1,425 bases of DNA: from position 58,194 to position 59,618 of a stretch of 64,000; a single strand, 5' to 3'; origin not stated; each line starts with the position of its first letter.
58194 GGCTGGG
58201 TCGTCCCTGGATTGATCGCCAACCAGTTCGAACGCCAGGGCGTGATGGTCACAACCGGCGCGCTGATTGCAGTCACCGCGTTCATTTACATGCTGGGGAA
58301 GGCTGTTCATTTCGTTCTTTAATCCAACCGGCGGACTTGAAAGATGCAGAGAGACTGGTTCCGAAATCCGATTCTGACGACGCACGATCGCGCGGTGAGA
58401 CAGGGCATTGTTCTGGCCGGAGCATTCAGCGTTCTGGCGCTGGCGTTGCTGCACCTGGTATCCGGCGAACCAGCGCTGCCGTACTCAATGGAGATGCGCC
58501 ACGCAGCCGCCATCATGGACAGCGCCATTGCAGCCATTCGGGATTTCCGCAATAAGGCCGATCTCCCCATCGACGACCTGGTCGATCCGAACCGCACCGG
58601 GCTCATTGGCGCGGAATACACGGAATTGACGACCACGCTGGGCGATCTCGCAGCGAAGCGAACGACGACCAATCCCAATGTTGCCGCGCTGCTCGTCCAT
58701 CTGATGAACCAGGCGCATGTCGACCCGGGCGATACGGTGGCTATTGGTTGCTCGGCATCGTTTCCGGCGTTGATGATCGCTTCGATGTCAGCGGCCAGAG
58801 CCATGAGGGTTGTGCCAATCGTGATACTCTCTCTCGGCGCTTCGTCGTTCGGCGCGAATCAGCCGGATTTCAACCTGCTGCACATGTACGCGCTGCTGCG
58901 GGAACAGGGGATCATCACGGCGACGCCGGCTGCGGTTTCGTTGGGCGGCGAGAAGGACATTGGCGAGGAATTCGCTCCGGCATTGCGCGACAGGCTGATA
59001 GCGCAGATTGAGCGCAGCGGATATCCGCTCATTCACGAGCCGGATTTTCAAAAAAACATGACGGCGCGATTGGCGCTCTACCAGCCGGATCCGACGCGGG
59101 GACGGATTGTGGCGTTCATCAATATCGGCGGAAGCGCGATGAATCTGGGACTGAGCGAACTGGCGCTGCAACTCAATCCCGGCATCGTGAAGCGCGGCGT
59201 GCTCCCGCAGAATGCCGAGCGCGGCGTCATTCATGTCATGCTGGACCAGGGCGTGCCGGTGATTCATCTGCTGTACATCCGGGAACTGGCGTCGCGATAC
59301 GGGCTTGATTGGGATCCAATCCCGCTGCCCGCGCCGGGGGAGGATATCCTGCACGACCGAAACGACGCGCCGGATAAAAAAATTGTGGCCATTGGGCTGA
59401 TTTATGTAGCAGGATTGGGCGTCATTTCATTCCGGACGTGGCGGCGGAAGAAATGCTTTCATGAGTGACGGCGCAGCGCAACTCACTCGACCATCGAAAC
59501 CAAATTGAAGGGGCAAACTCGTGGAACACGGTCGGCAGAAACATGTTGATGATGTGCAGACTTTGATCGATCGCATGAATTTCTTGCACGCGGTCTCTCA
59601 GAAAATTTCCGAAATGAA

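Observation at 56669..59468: pgsB-pgsC plus a non-CapA third gene: a poly-gamma-glutamate synthesis module in a T9SS-bearing, non-Firmicute background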

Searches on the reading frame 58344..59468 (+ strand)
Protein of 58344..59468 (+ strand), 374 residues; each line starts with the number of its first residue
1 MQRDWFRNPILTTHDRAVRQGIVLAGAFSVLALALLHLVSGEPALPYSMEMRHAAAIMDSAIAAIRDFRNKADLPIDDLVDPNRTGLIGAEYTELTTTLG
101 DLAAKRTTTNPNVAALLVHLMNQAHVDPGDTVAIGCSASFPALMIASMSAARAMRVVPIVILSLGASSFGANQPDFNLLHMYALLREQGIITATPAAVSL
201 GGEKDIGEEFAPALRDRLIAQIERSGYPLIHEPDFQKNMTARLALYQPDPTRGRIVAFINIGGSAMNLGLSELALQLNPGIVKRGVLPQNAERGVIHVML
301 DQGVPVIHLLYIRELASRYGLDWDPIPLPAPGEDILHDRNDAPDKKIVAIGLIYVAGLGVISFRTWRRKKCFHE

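Call 3: search_protein_families(library=ncbifam, proteins=[window:58344-59468:+], max_evalue=0.01)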
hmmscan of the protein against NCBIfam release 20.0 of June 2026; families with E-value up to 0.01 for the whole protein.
window:58344-59468:+ (374 aa): 1 family
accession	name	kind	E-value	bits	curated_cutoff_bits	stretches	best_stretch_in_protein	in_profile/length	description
TIGR04332.1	gamma_Glu_sys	subfamily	7.9e-97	324.2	100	1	25-329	6-307/307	poly-gamma-glutamate system protein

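Call 4: search_protein_families(library=pfam, proteins=[window:58344-59468:+], max_evalue=0.01)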
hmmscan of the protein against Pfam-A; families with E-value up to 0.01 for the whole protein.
window:58344-59468:+ (374 aa): 0 families

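Call 11: find_homologous_proteins(query=window:58344-59468:+)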
Query window:58344-59468:+ (374 aa): 720 proteins with E <= 0.001 among 8000 candidates; the best 120 are listed.
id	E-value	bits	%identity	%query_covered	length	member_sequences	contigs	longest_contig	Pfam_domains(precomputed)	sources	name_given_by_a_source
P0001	2.7e-245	831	100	100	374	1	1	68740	-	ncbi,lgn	ncbi:MAG: poly-gamma-glutamate system protein [Candidatus Zhuqueibacterota bacterium]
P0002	2.2e-172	591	73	99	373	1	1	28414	-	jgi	-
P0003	2.2e-144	499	62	97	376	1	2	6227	-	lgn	-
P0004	8.3e-134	464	59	97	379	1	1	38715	-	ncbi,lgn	-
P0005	9.3e-129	448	63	89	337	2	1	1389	-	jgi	-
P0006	5.6e-114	399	53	94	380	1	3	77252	-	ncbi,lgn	-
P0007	4.7e-111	390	51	97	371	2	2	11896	-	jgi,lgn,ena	-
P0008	1.1e-110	388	55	87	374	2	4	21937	-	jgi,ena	-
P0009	2.0e-109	384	51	97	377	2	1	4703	-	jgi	-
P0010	2.2e-109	384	50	97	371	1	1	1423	-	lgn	-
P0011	7.4e-109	382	50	93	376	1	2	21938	-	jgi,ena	-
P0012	1.2e-108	382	54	83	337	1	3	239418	-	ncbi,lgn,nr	ncbi:MAG: poly-gamma-glutamate system protein [candidate division KSB1 bacterium]|nr:poly-gamma-glut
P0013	1.4e-108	381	52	94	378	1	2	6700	-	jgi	jgi:poly-gamma-glutamate system protein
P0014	3.1e-108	380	50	97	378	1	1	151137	-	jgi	jgi:poly-gamma-glutamate system protein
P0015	8.7e-108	379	52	92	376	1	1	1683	-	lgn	-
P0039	6.0e-104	366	52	95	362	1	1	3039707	-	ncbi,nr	ncbi:MAG: poly-gamma-glutamate system protein [Gemmatimonadota bacterium]|nr:MAG: poly-gamma-glutama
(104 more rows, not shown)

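Call 24: search_solved_structures(query=A1, max_evalue=10)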
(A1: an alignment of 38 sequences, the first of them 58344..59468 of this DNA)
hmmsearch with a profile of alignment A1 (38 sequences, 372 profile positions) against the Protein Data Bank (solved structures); distinct sequences matched with E-value up to 10: 30.
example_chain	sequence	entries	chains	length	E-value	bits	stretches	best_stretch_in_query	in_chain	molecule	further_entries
4zxl_A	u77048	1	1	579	0.24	13.5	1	55-92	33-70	O-GlcNAcase NagJ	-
2ydq_A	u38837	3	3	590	0.24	13.5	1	55-92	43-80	O-GLCNACASE NAGJ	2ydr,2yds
5oxd_A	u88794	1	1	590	0.25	13.4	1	55-92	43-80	O-GlcNAcase NagJ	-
6rhe_A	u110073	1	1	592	0.25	13.4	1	55-92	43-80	O-GlcNAcase NagJ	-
2cbi_A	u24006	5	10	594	0.25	13.4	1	55-92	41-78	HYALURONIDASE | O-GLCNACASE NAGJ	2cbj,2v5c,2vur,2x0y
7khv_A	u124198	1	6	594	0.25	13.4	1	55-92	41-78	O-GlcNAcase NagJ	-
2j62_A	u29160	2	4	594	0.25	13.4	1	55-92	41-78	O-GlcNAcase NagJ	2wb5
2xpk_A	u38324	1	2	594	0.25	13.4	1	55-92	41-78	O-GLCNACASE NAGJ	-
2v5d_A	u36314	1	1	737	0.32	13.1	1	55-92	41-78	O-GLCNACASE NAGJ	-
7xc5_A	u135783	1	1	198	0.55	12.3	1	134-244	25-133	Isoform 2 of Caseinolytic peptidase B protein homolog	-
3mjv_A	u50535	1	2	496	0.7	12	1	122-222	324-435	AmphB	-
1sig_A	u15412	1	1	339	0.77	11.8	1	45-91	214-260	RNA POLYMERASE PRIMARY SIGMA FACTOR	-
8k59_F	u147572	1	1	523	1.3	11.1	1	45-91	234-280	RNA polymerase sigma factor RpoD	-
4ljz_F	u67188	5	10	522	1.3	11.1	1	45-91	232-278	RNA polymerase sigma factor RpoD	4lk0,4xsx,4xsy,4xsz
5vt0_L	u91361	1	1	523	1.3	11.1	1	45-91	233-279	RNA polymerase sigma factor RpoD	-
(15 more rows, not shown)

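Call 26: find_encoding_contigs(protein=P0039, flank=8000, max_places=2)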
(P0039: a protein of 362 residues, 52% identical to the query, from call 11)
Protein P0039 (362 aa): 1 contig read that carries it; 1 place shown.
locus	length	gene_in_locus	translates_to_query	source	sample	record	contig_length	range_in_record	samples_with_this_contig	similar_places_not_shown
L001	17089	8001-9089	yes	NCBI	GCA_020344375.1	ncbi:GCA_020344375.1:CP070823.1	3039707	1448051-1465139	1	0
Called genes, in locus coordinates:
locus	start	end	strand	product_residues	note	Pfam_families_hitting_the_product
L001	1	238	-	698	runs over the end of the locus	PF14508:GH97_N, PF10566:Glyco_hydro_97, PF14509:GH97_C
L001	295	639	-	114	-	-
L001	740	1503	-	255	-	PF12704:MacB_PCD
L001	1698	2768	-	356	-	PF21088:MS_channel_1st, PF00924:MS_channel_2nd, PF21082:MS_channel_3rd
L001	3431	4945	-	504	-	PF00557:Peptidase_M24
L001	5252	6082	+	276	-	PF03572:Peptidase_S41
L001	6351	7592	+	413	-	PF08245:Mur_ligase_M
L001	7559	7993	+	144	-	PF14102:Caps_synth_CapC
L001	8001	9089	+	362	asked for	-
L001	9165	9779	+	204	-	PF19823:DUF6305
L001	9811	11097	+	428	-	-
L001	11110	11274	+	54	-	-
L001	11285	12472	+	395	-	PF24827:AstE_AspA_cat (faint)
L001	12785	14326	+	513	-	PF03577:Peptidase_C69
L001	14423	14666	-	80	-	-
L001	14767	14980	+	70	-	-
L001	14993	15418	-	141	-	-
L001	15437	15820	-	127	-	-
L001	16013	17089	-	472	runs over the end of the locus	PF01266:DAO (weak), PF13450:NAD_binding_8, PF01593:Amino_oxidase, PF01266:DAO (weak)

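Call 27: find_encoding_contigs(protein=P0012, flank=8000, max_places=2)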
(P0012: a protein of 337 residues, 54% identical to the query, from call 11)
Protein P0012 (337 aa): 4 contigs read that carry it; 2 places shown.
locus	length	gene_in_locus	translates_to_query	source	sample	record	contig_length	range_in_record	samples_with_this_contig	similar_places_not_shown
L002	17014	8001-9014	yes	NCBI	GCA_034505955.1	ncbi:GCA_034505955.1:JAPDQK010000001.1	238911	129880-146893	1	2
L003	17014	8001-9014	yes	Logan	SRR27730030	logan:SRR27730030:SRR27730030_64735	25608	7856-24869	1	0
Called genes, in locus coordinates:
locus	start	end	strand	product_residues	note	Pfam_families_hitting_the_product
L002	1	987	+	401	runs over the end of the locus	PF18962:Por_Secre_tail (weak)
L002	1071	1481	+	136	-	PF16231:DUF4890 (weak)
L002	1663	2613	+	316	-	-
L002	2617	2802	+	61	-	PF07660:STN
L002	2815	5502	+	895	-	PF07660:STN (weak), PF13620:CarboxypepD_reg, PF13715:CarbopepD_reg_2, PF07715:Plug, PF25183:OMP_b-brl_4 (faint), PF00593:TonB_dep_Rec_b-barrel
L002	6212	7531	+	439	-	PF08245:Mur_ligase_M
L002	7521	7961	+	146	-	PF14102:Caps_synth_CapC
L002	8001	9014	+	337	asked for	-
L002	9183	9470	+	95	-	PF02604:PhdYeFM_antitox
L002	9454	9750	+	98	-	PF06769:YoeB_toxin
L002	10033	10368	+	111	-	-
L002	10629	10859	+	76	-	PF15731:MqsA_antitoxin (weak)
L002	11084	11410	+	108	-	PF18765:Polbeta, PF01909:NTP_transf_2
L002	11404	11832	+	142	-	PF05168:HEPN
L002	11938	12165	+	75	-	PF02604:PhdYeFM_antitox (weak), PF10047:DUF2281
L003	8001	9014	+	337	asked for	-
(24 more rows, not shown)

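Call 28: find_encoding_contigs(protein=P0014, flank=8000, max_places=2)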
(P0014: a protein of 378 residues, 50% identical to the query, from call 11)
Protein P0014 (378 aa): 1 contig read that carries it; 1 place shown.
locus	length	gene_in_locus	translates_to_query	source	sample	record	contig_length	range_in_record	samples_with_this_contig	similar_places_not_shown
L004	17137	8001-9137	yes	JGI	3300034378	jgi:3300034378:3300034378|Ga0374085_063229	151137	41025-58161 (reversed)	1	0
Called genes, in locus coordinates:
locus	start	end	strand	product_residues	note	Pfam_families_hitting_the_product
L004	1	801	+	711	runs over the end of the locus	PF06452:CBM9_1, PF01596:Methyltransf_3, PF13578:Methyltransf_24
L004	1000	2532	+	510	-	PF01523:PmbA_TldD_1st, PF19290:PmbA_TldD_2nd, PF19289:PmbA_TldD_3rd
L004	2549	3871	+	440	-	PF19290:PmbA_TldD_2nd, PF19289:PmbA_TldD_3rd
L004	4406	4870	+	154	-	PF06966:DUF1295 (weak), PF04191:PEMT, PF04140:ICMT (weak)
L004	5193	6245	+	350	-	PF06123:CreD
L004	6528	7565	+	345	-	PF08245:Mur_ligase_M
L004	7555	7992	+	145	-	PF14102:Caps_synth_CapC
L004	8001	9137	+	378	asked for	-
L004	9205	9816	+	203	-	PF19823:DUF6305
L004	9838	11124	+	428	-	-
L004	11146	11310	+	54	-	-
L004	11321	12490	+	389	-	-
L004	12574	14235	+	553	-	PF03577:Peptidase_C69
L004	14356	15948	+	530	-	PF03577:Peptidase_C69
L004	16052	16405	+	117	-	-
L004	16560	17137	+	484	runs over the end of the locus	PF00282:Pyridoxal_deC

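Call 29: find_encoding_contigs(protein=P0001, flank=10000, max_places=3)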
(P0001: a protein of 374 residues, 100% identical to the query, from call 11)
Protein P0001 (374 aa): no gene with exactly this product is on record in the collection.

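Call 30: predict_structure(alignment_id=A1)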
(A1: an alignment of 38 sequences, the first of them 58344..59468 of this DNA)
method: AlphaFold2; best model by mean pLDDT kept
length: 374 residues; sequences in the alignment: 38
mean_pLDDT: 89.0   pTM: 0.84
mean pLDDT of the five models: 89.0, 87.2, 86.9, 85.0, 83.7
residues with pLDDT >= 90: 255; 70-90: 80; 50-70: 30; < 50: 9
segments of 3 or more residues with pLDDT < 50: 1-3
pLDDT, mean of each block of 10 residues (from residue 1): 49 68 89 82 85 98 98 94 92 56 92 98 97 94 98 97 90 91 97 95 89 95 97 96 86 88 88 90 94 96 95 91 95 87 75 92 87 65
secondary structure, 60 per line:
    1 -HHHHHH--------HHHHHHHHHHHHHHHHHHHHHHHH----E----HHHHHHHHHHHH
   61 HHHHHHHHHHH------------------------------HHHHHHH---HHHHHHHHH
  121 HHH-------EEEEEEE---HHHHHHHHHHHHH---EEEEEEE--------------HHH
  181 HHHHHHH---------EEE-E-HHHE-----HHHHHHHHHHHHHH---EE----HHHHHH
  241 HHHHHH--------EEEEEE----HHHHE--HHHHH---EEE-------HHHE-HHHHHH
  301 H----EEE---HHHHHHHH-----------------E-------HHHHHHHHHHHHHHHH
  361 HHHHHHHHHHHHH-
elements in order: H2-7 H16-39 H49-71 H102-108 H112-123 E131-137 H141-153 E157-163 H178-187 E197-199 H212-225 H235-246 E255-260 H265-268 H272-276 E280-282 H295-301 E306-308 H312-319 H345-373

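Call 32: fold_search(model_id=the predicted structure, library=pdb)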
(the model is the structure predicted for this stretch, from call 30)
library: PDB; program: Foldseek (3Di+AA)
matches with E <= 10: 1572; with E <= 0.001: 0
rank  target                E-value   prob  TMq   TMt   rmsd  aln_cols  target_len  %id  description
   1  8zcx_D                1.5e-02  0.44  0.20  0.17  23.2       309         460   14  Crystal Structure of a novel Aldehyde Dehydrogenase from Klebsiella pneumoniae (released 2025-05-07)
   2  6he2_A                1.9e-02  0.54  0.13  0.11  10.0       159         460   12  Crystal structure of an open conformation of 2-Hydroxyisobutyryl-CoA Ligase (HCL) in complex with 2-HIB-AMP and CoA (released 2019-08-28)
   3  7wua_B                2.0e-02  0.35  0.14  0.10  12.8       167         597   20  Crystal structures of FadD32 from Corynebacterium diphtheriae (released 2022-08-10)
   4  1wkv_B                2.2e-02  0.66  0.15  0.15  12.2       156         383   19  Crystal structure of O-phosphoserine sulfhydrylase (released 2005-06-28)
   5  5es9_B                2.4e-02  0.41  0.12  0.07  17.2       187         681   13  Crystal structure of the LgrA initiation module in the formylation state (released 2016-01-20)
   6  3wv5_B                2.7e-02  0.77  0.14  0.14   9.7       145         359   11  Complex structure of VinN with 3-methylaspartate (released 2014-10-01)
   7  6he0                  2.7e-02  0.44  0.12  0.10  10.0       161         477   12  Crystal structure of 2-Hydroxyisobutyryl-CoA Ligase (HCL) in complex with 2-HIB-AMP and CoA in the thioesterfication sta (released 2019-08-28)
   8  6he2_B                2.8e-02  0.41  0.13  0.11  10.0       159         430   13  Crystal structure of an open conformation of 2-Hydroxyisobutyryl-CoA Ligase (HCL) in complex with 2-HIB-AMP and CoA (released 2019-08-28)
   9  6e8o_B                3.0e-02  0.72  0.13  0.09  11.0       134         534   17  Crystal structure of aryl acid adenylating enzyme FscC from Fuscachelin NRPS in complex with AMP (released 2019-08-21)
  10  6g7d                  3.0e-02  0.54  0.20  0.29  12.8       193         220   12  Structure of MeT1 from Mycobacterium hassiacum in complex with SAM and glycerol. (released 2019-01-16)
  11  6e97_B                3.2e-02  0.72  0.13  0.09  11.0       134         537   17  Crystal structure of the aryl acid adenylating enzyme FscC from Fuscachelin NRPS in complex with DHB-adenylate (released 2019-08-21)
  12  4iwn_B                3.3e-02  0.33  0.14  0.20  12.5       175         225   14  Crystal structure of a putative methyltransferase CmoA in complex with a novel SAM derivative (released 2013-05-29)
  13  6hdx                  3.3e-02  0.33  0.11  0.10  10.1       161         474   13  Crystal structure of 2-Hydroxyisobutyryl-CoA Ligase (HCL) in the postadenylation state in complex with R3-HIB-AMP (released 2019-08-28)
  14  5b4f                  3.5e-02  0.44  0.21  0.25  15.1       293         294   10  Sulfur Transferase TtuA in complex with iron sulfur cluster (released 2017-05-10)
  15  5b4e                  3.5e-02  0.41  0.20  0.23  17.1       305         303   11  Sulfur Transferase TtuA in complex with iron sulfur cluster and ATP derivative (released 2017-05-03)
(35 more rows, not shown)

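Call 42: search_protein_representatives(alignment_id=A1)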
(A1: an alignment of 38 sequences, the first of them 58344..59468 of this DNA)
Query: 38 sequences, 372 profile positions. Proteins with E-value up to 0.001 (for the whole library): 1429; up to 1e-10: 1158; up to 1e-30: 748. The best 150 are listed.
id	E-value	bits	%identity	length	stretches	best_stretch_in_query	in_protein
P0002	1.4e-155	534.3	-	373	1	8-370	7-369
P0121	2.0e-139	481.1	-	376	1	4-367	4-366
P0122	9.2e-131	452.6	-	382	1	17-365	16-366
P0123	5.7e-128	443.4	-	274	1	1-274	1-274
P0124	5.4e-123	427.0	-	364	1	22-369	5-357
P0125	1.7e-120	418.8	-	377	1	21-368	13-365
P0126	1.4e-118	412.5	-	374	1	23-361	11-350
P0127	4.4e-118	410.8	-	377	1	20-360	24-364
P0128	2.8e-116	404.9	-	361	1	23-370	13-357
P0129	2.9e-115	401.6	-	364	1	17-368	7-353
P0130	2.9e-114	398.3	-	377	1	21-363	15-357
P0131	2.3e-113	395.3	-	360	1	29-365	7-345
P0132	5.2e-112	390.9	-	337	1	69-366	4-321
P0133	6.0e-112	390.7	-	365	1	11-361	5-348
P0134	2.1e-110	385.6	-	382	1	13-367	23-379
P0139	3.2e-104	365.2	-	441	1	35-331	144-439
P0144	9.5e-102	357.1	-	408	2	20-224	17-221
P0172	1.3e-88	313.9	-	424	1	76-337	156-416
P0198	2.4e-77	276.8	-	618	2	34-354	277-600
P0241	1.9e-71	257.4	-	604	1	27-342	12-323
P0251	2.3e-70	253.8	-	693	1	19-363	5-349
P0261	9.5e-70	251.8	-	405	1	14-362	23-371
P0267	4.1e-69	249.7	-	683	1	50-365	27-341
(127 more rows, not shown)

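Call 45: find_related_loci(query=A1, collection=genome_contigs, flank=7000)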
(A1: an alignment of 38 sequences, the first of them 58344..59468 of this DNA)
Query A1 (374 aa) in genome_contigs; peptide patterns used: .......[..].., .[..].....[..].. (x = any residue, [..] = any of these).
244 stretches matched a pattern; 237 encode a relative of the query (tblastn E <= 1e-3); the best 80 are kept; 80 distinct loci.
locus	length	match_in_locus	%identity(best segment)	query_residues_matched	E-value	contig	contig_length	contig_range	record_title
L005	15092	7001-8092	59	7-370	1e-142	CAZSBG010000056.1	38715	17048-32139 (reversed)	MAG TPA_asm: uncultured Cytophagia bacterium isolate SRP141376_co4_290 genome assembly, contig: NODE_1849_length_38715_c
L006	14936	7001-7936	54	22-333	7e-114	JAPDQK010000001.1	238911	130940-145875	MAG: Candidatus Zhuqueibacter pondensis isolate JZ4_201709_bins_45 JZ-4_201709_bins_45_scaffold_1, whole genome shotgun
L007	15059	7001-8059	53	15-368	1e-111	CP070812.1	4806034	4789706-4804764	MAG: Gemmatimonadota bacterium isolate bin1194 chromosome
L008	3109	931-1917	50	5-333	2e-114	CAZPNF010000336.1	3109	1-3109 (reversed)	MAG TPA_asm: uncultured bacterium isolate binchicken_co262_332 genome assembly, contig: NODE_39392_length_3109_cov_3.332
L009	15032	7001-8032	51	13-356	1e-110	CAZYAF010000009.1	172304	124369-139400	MAG TPA_asm: uncultured Acidobacteriota bacterium isolate SRP068000_co3_527 genome assembly, contig: NODE_22_length_1723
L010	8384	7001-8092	49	5-369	2e-110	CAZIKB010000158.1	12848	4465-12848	MAG TPA_asm: uncultured Cytophagia bacterium isolate binchicken_co121_9 genome assembly, contig: NODE_3502_length_12848_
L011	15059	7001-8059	52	15-369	1e-108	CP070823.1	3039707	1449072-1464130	MAG: Gemmatimonadota bacterium isolate bin113 chromosome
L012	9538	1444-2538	46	7-374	4e-107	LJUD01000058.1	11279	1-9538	MAG: bacterium SM23_31 isolate SM23_31 WORSMTZ_14433, whole genome shotgun sequence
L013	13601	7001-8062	50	15-369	7e-106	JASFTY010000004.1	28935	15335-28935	MAG: Gemmatimonadales bacterium isolate D1103U20metaG_sub_Bin_457 D1103U20metaG_FD_scaffold_263_c1, whole genome shotgun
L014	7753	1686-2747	50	15-369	1e-105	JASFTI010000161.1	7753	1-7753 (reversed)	MAG: Gemmatimonadales bacterium isolate D1103U20metaG_Bin_262 D1103U20metaG_FD_scaffold_3392_c1, whole genome shotgun se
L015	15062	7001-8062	50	8-362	8e-105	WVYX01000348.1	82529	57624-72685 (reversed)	MAG: Gemmatimonadales bacterium isolate CS3-C064 C_merged_R1_(paired)_contig_4299, whole genome shotgun sequence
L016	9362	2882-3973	49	15-362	2e-102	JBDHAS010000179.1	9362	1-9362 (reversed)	MAG: Gemmatimonadota bacterium isolate M3-44_Bin_339 M3-44_Bin_339_scaffold_45181, whole genome shotgun sequence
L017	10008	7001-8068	50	15-357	4e-102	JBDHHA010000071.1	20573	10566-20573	MAG: Gemmatimonadota bacterium isolate M8-62_Bin_109 M8-62_Bin_109_scaffold_8984, whole genome shotgun sequence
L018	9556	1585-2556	48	13-336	2e-101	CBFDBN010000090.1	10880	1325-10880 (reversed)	MAG TPA_asm: uncultured bacterium isolate SRR26215676_binner13_Refined_113 genome assembly, contig: ERZ25073495.4206, wh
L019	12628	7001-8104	45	1-370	4e-101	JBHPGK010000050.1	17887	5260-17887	Candidate division KSB1 bacterium isolate SAG AM-311-M08 NODE_50_length_17887_cov_24.014468, whole genome shotgun sequen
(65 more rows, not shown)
